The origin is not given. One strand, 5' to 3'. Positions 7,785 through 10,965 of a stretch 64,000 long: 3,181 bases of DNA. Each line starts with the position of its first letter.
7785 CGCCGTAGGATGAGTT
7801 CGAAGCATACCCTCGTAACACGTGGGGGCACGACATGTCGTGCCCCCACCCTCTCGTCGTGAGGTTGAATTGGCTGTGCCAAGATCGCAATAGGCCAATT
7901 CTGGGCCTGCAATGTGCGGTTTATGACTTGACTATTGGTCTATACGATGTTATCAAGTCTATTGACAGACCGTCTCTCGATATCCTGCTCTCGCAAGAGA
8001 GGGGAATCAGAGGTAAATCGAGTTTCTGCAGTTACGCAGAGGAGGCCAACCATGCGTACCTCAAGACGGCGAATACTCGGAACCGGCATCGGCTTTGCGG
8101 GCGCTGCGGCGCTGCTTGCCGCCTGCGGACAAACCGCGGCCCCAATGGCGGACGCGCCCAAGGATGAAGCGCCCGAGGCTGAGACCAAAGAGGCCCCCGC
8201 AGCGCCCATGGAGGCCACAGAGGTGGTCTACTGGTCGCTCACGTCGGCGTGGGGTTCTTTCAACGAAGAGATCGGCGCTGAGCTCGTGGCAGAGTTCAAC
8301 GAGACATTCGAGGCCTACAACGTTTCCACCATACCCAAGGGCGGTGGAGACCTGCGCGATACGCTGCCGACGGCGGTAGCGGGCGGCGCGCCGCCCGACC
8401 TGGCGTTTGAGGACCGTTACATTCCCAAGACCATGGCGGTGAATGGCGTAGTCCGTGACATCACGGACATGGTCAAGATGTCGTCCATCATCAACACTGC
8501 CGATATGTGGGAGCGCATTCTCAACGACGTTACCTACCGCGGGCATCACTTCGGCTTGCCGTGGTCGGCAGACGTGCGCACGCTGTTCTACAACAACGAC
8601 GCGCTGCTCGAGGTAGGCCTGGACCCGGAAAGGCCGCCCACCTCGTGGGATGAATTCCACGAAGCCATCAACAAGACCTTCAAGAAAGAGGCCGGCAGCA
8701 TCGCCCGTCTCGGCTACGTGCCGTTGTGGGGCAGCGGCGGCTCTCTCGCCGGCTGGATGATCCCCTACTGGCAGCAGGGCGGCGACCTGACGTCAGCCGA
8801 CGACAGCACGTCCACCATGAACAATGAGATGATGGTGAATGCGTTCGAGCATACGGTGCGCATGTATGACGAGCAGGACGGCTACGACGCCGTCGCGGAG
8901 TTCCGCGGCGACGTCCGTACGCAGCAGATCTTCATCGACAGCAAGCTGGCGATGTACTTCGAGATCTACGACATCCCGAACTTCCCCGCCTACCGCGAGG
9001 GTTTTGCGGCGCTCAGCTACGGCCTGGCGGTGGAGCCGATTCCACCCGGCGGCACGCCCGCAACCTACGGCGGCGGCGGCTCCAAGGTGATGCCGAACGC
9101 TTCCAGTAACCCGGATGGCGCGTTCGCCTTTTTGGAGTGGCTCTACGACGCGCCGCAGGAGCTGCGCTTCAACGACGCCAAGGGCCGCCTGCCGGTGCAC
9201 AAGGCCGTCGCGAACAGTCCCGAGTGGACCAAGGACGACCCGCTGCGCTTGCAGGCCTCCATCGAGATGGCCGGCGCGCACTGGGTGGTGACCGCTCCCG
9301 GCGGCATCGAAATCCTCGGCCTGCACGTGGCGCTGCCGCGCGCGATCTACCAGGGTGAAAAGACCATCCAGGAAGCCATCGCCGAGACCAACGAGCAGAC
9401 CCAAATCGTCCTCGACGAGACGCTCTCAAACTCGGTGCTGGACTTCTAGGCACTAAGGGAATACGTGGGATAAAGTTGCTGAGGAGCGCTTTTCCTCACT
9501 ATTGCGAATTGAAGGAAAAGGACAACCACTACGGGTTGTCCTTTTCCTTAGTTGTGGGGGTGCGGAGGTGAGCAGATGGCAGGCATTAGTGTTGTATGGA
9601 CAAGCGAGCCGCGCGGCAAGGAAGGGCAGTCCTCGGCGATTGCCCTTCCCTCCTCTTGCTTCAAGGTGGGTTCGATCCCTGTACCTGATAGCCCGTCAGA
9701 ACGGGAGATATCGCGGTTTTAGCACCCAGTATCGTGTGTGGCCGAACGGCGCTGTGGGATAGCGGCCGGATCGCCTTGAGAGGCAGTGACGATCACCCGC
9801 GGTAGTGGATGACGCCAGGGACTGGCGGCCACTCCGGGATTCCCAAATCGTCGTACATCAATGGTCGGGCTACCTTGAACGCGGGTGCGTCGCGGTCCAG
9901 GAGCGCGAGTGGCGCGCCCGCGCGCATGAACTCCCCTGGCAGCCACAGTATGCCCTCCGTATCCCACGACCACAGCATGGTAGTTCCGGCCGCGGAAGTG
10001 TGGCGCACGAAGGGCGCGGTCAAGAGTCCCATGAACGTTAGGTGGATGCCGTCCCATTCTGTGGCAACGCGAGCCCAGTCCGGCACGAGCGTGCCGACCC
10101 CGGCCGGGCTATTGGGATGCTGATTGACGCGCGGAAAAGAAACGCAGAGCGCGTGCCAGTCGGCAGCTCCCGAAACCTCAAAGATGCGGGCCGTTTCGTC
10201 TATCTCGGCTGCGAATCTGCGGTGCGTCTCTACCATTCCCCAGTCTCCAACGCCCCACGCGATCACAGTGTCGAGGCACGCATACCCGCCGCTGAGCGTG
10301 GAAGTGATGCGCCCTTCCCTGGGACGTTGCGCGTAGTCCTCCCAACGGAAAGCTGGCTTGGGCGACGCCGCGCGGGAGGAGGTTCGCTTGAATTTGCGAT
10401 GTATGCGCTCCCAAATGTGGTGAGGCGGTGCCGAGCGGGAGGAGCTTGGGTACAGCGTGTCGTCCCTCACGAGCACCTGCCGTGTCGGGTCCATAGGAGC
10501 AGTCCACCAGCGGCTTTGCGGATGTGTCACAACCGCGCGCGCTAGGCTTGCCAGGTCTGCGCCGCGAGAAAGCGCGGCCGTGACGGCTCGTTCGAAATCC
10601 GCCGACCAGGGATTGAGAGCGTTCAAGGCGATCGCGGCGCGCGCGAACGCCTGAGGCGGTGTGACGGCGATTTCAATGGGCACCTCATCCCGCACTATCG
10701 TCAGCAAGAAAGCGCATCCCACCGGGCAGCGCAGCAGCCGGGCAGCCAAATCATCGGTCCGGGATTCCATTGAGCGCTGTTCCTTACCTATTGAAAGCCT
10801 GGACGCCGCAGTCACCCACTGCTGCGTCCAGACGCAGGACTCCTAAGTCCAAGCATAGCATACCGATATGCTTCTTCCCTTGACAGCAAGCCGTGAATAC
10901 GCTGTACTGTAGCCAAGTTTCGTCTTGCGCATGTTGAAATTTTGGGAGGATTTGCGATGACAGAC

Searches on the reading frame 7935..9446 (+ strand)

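Call 85: search_protein_families(library=pfam, proteins=[window:7935-9446:+], max_evalue=0.00001)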
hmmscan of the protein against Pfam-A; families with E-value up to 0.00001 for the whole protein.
window:7935-9446:+ (504 aa): 2 families
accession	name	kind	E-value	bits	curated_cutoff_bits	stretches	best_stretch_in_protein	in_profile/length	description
PF13416.11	SBP_bac_8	-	1.9e-30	107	27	1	116-434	1-274/279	Bacterial extracellular solute-binding protein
PF01547.30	SBP_bac_1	-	7.4e-25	89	26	1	116-407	12-304/307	Bacterial extracellular solute-binding protein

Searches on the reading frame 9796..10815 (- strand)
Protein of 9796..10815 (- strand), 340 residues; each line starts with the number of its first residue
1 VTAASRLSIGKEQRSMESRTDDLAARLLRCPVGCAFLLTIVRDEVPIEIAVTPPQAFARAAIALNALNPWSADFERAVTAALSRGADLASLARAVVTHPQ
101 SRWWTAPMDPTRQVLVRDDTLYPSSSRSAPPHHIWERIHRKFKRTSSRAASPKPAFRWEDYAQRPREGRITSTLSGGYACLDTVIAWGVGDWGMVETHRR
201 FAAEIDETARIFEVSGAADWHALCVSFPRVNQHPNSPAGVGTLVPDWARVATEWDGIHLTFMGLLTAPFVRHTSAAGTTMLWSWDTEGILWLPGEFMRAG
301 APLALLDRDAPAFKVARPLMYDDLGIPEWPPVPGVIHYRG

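Call 42: search_protein_families(library=padloc, proteins=[window:9796-10815:-], max_evalue=0.01)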
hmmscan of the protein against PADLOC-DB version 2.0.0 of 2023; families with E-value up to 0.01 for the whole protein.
window:9796-10815:- (340 aa): 0 families

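Call 73: search_protein_families(library=pfam, proteins=[window:9796-10815:-], max_evalue=10)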
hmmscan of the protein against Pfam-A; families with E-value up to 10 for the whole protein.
window:9796-10815:- (340 aa): 0 families
